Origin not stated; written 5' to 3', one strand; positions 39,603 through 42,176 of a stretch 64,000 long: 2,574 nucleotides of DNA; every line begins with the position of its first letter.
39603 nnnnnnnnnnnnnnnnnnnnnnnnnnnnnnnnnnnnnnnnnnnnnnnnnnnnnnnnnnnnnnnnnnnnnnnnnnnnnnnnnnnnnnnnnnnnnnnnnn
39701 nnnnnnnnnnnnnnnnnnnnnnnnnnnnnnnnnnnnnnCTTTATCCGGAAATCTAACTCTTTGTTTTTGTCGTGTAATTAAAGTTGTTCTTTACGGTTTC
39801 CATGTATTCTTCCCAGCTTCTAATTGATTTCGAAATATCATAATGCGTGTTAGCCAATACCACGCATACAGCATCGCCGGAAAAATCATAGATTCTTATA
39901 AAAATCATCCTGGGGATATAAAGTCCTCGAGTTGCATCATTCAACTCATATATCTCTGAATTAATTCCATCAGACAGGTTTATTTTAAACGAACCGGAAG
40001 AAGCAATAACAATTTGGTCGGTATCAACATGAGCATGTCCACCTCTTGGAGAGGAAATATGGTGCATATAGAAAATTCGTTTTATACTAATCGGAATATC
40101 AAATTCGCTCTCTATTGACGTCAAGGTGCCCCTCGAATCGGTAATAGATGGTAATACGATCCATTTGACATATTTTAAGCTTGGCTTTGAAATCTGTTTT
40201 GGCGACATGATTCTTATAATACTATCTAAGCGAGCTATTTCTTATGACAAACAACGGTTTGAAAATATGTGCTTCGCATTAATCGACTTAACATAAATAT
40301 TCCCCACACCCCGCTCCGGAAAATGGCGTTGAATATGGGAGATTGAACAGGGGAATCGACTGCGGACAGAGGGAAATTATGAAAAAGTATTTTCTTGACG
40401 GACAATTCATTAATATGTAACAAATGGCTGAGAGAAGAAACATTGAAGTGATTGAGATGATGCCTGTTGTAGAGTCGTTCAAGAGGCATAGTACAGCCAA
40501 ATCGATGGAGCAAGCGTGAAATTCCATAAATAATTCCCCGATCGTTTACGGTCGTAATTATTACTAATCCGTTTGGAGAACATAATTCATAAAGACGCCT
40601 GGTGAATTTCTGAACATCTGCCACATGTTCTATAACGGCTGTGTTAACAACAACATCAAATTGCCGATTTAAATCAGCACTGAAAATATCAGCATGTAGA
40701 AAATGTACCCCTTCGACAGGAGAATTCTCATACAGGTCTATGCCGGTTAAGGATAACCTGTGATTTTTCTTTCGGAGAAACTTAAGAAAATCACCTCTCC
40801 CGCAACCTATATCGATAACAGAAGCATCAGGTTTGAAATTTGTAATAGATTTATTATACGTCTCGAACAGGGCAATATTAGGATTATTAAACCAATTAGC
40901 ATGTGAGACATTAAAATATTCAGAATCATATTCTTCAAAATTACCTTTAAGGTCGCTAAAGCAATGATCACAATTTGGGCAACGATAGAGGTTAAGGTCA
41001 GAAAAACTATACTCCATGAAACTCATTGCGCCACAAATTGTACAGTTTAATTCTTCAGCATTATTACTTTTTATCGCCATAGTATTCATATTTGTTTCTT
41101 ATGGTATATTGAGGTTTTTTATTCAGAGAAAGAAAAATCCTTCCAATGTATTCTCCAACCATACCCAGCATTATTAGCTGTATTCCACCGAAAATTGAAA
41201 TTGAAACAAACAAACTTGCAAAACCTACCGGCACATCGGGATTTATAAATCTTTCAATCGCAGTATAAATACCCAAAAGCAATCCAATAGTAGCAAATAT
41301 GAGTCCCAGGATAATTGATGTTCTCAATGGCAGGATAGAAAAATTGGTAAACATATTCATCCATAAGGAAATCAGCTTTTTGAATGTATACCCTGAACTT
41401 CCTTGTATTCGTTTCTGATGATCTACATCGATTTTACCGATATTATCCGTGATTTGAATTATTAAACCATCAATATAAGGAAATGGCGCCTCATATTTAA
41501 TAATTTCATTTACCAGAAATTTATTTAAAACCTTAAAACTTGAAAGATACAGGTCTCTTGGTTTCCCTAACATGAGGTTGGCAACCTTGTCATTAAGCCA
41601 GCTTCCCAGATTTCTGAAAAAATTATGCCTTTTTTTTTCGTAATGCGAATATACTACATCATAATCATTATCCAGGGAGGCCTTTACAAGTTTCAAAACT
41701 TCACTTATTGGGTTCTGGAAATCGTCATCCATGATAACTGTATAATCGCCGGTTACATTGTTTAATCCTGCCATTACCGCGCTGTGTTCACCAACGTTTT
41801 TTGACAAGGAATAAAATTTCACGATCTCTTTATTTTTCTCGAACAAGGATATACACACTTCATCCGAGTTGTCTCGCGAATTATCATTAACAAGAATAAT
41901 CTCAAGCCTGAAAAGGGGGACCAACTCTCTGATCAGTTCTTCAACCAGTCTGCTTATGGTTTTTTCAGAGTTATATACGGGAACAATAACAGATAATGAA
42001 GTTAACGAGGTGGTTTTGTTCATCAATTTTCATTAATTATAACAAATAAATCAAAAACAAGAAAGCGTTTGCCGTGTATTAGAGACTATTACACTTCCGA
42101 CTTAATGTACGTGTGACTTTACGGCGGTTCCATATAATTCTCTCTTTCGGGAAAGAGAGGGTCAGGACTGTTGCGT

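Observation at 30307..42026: Natural-product-style deoxy-aminosugar pathway wired to a lipid-phosphate GT2 and GT-C membrane transferases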

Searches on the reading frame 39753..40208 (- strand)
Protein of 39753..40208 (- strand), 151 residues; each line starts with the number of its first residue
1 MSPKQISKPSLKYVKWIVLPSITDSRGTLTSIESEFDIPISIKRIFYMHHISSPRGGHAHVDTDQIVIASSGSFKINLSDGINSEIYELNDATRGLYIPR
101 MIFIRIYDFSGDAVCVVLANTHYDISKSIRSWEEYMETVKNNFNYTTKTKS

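Call 3: search_protein_families(library=pfam, proteins=[window:39753-40208:-], max_evalue=0.01)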
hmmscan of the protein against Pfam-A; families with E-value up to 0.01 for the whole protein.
window:39753-40208:- (151 aa): 1 family
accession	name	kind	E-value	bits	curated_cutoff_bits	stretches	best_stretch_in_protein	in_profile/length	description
PF05523.17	FdtA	-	8.4e-34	116.6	23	1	14-139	3-130/131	WxcM-like, C-terminal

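Call 4: search_protein_families(library=ncbifam, proteins=[window:39753-40208:-], max_evalue=0.01)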
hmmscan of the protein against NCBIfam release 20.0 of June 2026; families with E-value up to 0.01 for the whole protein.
window:39753-40208:- (151 aa): 0 families

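Call 14: search_solved_structures(query=window:39753-40208:-, max_evalue=0.001)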
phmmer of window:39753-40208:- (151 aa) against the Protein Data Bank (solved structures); distinct sequences matched with E-value up to 0.001: 12.
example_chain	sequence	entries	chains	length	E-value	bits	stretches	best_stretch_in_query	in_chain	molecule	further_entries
4zu7_A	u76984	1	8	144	2.9e-23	85.4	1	15-143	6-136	QdtA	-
4o9e_A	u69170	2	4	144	2.8e-22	82.2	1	16-143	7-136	QdtA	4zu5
5tpu_A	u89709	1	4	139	1.2e-21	80.2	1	11-140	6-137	Putative uncharacterized protein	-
2pa7_A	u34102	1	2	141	2.3e-21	79.2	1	18-139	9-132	DTDP-6-deoxy-3,4-keto-hexulose isomerase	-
4o9g_A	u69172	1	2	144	2.6e-21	79.1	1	16-143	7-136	QdtA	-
5tpv_A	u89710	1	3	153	1.3e-20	76.8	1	23-143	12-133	WlaRA, TDP-fucose-3,4-ketoisomerase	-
2pae_A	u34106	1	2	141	2.3e-20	76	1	18-139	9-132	DTDP-6-deoxy-3,4-keto-hexulose isomerase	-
2pak_A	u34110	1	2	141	2.3e-20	76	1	18-139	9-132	DTDP-6-deoxy-3,4-keto-hexulose isomerase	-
2pam_A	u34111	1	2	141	2.2e-19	72.8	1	18-139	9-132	DTDP-6-deoxy-3,4-keto-hexulose isomerase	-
7n67_A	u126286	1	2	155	6.1e-19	71.4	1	21-140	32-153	FdtA domain-containing protein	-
4zu4_A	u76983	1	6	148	3.6e-17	65.7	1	19-137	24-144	WxcM-like protein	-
4mzu_A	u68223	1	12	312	1.1e-16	64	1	19-139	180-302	WxcM-like protein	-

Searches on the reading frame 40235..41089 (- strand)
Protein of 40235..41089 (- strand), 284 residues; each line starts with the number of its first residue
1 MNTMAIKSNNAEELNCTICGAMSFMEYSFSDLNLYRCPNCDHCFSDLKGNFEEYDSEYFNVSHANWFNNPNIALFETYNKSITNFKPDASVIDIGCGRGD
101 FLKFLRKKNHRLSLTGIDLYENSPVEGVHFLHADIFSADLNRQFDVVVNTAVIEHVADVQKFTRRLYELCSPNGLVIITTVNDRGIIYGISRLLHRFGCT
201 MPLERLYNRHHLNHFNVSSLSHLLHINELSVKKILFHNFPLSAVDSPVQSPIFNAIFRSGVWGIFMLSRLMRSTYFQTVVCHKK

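Call 3: search_protein_families(library=pfam, proteins=[window:40235-41089:-], max_evalue=0.01)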
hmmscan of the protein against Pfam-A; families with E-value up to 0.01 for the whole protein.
window:40235-41089:- (284 aa): 9 families
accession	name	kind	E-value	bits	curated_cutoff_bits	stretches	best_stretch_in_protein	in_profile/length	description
PF13489.12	Methyltransf_23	-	7.7e-22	78.2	27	1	83-226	18-156/164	Methyltransferase domain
PF08242.18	Methyltransf_12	-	2.1e-13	51.3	30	1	92-175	1-97/98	Methyltransferase domain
PF13847.12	Methyltransf_31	-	3.7e-12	46.6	27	1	87-182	3-113/145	Methyltransferase domain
PF08241.18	Methyltransf_11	-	1.2e-11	45.6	21.2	1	92-178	1-95/95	Methyltransferase domain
PF13649.12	Methyltransf_25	-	2.3e-09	38.2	27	1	91-174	1-97/97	Methyltransferase domain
PF01728.25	FtsJ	-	2.9e-09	37.5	24.1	1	83-152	17-100/181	FtsJ-like methyltransferase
PF07021.18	MetW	-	0.0004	20.5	21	1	85-156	11-88/193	Methionine biosynthesis protein MetW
PF02353.26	CMAS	-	0.0016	18.3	27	0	84-182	59-168/273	Mycolic acid cyclopropane synthetase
PF02390.23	Methyltransf_4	-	0.0099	15.8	24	0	90-123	4-37/173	Putative methyltransferase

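Call 4: search_protein_families(library=ncbifam, proteins=[window:40235-41089:-], max_evalue=0.01)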
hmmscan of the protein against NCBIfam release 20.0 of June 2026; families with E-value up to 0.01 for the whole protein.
window:40235-41089:- (284 aa): 20 families
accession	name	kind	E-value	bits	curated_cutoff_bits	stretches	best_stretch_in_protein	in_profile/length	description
TIGR01983.1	UbiG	equivalog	5.1e-13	48.8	102.95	1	86-186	49-159/228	bifunctional 2-polyprenyl-6-hydroxyphenol methylase/3-demethylubiquinol 3-O-methyltransferase UbiG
TIGR02072.1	BioC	equivalog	1.8e-11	44.3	184.95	1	87-184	34-138/244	malonyl-ACP O-methyltransferase BioC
NF045667.1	MTase_DVU1556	equivalog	1.5e-07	31.1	155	1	82-184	17-125/213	DVU_1556 family methyltransferase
NF002463.0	PRK01683.1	equivalog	2.8e-06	27.1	297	1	89-178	33-128/258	trans-aconitate 2-methyltransferase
TIGR02081.1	metW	equivalog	3e-06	26.9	189.5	1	85-164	11-96/194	methionine biosynthesis protein MetW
NF008686.0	PRK11705.1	equivalog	9.6e-06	24.9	400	1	84-182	164-269/383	cyclopropane fatty acyl phospholipid synthase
TIGR04074.1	bacter_Hen1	equivalog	4.2e-05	22.2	340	1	89-182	284-395/462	3' terminal RNA ribose 2'-O-methyltransferase Hen1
TIGR03587.1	Pse_Me-ase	hypoth_equivalog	0.00018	21.7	112.05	1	54-169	13-133/204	pseudaminic acid biosynthesis-associated methylase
NF008264.0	PRK11036.1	equivalog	0.00024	20.6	366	1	120-188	87-157/261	tRNA uridine 5-oxyacetic acid(34) methyltransferase CmoM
NF045882.1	PLipidMtase_Leg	equivalog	0.00045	20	390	0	58-178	16-143/207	phospholipid N-methyltransferase PmtA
NF007610.0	PRK10258.1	equivalog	0.00048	19.5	342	1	89-183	44-143/251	malonyl-ACP O-methyltransferase BioC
NF004851.0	PRK06202.1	equivalog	0.0006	19.3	243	1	84-160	57-146/237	hypothetical protein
NF010703.0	PRK14103.1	equivalog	0.0014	18.1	320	1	87-168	29-114/256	trans-aconitate 2-methyltransferase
NF043040.1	corrin_prot_MT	hypoth_equivalog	0.0019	17.7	180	0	78-119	31-71/216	corrinoid protein-associated methyltransferase CpaM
TIGR01500.1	sepiapter_red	equivalog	0.0021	17.5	206.55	1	144-277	55-176/255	sepiapterin reductase (L-erythro-7,8-dihydrobiopterin forming)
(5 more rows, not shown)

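Call 17: search_solved_structures(query=window:40235-41089:-, max_evalue=0.00001)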
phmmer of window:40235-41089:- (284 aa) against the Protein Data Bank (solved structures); distinct sequences matched with E-value up to 0.00001: 0.

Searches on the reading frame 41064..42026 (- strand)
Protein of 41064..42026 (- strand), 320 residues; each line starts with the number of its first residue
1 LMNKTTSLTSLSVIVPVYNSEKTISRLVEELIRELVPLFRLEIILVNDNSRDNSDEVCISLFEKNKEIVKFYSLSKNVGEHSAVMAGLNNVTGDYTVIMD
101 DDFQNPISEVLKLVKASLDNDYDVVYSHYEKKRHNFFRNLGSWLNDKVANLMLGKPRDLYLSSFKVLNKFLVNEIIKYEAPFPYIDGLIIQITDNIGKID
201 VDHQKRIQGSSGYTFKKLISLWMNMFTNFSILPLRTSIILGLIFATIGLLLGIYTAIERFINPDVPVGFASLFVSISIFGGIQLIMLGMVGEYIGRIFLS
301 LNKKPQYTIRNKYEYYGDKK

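Call 3: search_protein_families(library=pfam, proteins=[window:41064-42026:-], max_evalue=0.01)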
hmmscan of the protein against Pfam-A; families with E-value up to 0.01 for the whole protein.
window:41064-42026:- (320 aa): 3 families
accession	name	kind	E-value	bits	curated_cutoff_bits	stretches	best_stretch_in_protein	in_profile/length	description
PF00535.33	Glycos_transf_2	-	6.1e-28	98.3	23.3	1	12-141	1-127/168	Glycosyl transferase family 2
PF13641.12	Glyco_tranf_2_3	-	9.4e-06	26.2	27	1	11-102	3-96/230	Glycosyltransferase like family 2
PF10111.15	Glyco_tranf_2_2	-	0.00098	19.1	27.3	1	12-140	1-137/276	Glycosyltransferase like family 2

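Call 4: search_protein_families(library=ncbifam, proteins=[window:41064-42026:-], max_evalue=0.01)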
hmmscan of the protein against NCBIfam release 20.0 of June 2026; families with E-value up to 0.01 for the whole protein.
window:41064-42026:- (320 aa): 20 families
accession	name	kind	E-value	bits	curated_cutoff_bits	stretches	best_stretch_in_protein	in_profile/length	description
NF007986.1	PRK10714.1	equivalog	4.4e-47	160.6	529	1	7-311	4-310/316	undecaprenyl-phosphate 4-deoxy-4-formamido-L-arabinose transferase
NF047588.1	GlcsyltransPgfSStrep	equivalog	8.2e-46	156.6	500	1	11-311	3-304/308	glycosyltransferase PgfS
NF007482.0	PRK10073.1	equivalog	2.3e-13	49.9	423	1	7-125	4-118/334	glycosyltransferase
NF041875.1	EPS_EpsD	equivalog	2.9e-11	43.4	370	1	11-109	1-95/325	exopolysaccharide biosynthesis glycosyltransferase EpsD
TIGR04182.1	glyco_TIGR04182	equivalog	5.9e-11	42.3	325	1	12-294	3-282/293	S-layer glycoprotein N-glycosyltransferase AglJ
TIGR03111.1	glyc2_xrt_Gpos1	hypoth_equivalog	8.3e-11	41.3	363.95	1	6-115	46-154/439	TIGR03111 family XrtG-associated glycosyltransferase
TIGR03937.1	PgaC_IcaA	equivalog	2e-10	40.2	422.3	1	5-102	41-135/407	poly-beta-1,6-N-acetyl-D-glucosamine synthase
NF047683.1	TeichurnBiosyTuaG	equivalog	1.8e-09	37.6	400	1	10-131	7-125/252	teichuronic acid biosynthesis protein TuaG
NF050050.1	ProtGlycPglI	equivalog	2.9e-08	33.4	500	1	10-125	3-115/306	GalNAc(5)-diNAcBac-PP-undecaprenol beta-1,3-glucosyltransferase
NF010496.0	PRK13915.1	equivalog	5.3e-07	29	262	1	7-128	29-154/307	glucosyl-3-phosphoglycerate synthase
TIGR03965.1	mycofact_glyco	equivalog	7.6e-07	28.3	280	1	5-104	70-166/467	mycofactocin biosynthesis glycosyltransferase MftF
NF038302.1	EPS_HpsE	equivalog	8.6e-07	28.2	300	1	10-103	2-97/307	hormogonium polysaccharide biosynthesis glycosyltransferase HpsE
NF053739.1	GlytfEpsEBac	equivalog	1.5e-05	24.1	450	1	11-105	3-95/265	glycosyltransferase EpsE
TIGR04242.1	nodulat_NodC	equivalog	1.9e-05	23.8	550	1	4-117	43-156/395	chitooligosaccharide synthase NodC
TIGR04283.1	glyco_like_mftF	equivalog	5.9e-05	22.8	182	1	11-59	1-47/221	TIGR04283 family arsenosugar biosynthesis glycosyltransferase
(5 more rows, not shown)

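Call 62: search_solved_structures(query=window:41064-42026:-, max_evalue=1e-10)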
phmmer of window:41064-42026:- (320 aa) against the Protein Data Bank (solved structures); distinct sequences matched with E-value up to 1e-10: 8.
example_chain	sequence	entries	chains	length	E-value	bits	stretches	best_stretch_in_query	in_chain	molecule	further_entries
9hwj_A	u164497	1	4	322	6.5e-41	144.3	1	10-310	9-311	Undecaprenyl-phosphate 4-deoxy-4-formamido-L-arabinose transferase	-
9bhc_C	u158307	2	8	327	3.9e-38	135.1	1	8-310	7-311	Undecaprenyl-phosphate 4-deoxy-4-formamido-L-arabinose transferase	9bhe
8vxh_A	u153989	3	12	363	5.2e-38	134.7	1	8-310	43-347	Undecaprenyl-phosphate 4-deoxy-4-formamido-L-arabinose transferase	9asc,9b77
5ekp_C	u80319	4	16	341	1.7e-37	133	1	8-311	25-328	Uncharacterized glycosyltransferase sll0501 | Glycosyltransferase sll0501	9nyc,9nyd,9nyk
9nye_A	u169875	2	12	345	1.8e-37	133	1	8-311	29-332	Glycosyltransferase sll0501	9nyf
5eke_A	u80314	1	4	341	2.2e-37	132.7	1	8-311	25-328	Uncharacterized glycosyltransferase sll0501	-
5mlz_A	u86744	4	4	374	1.5e-11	47.8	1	10-175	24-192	Dolichol monophosphate mannose synthase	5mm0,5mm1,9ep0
5hea_A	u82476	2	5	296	2.5e-11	47.1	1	11-130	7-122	Putative glycosyltransferase (GalT1)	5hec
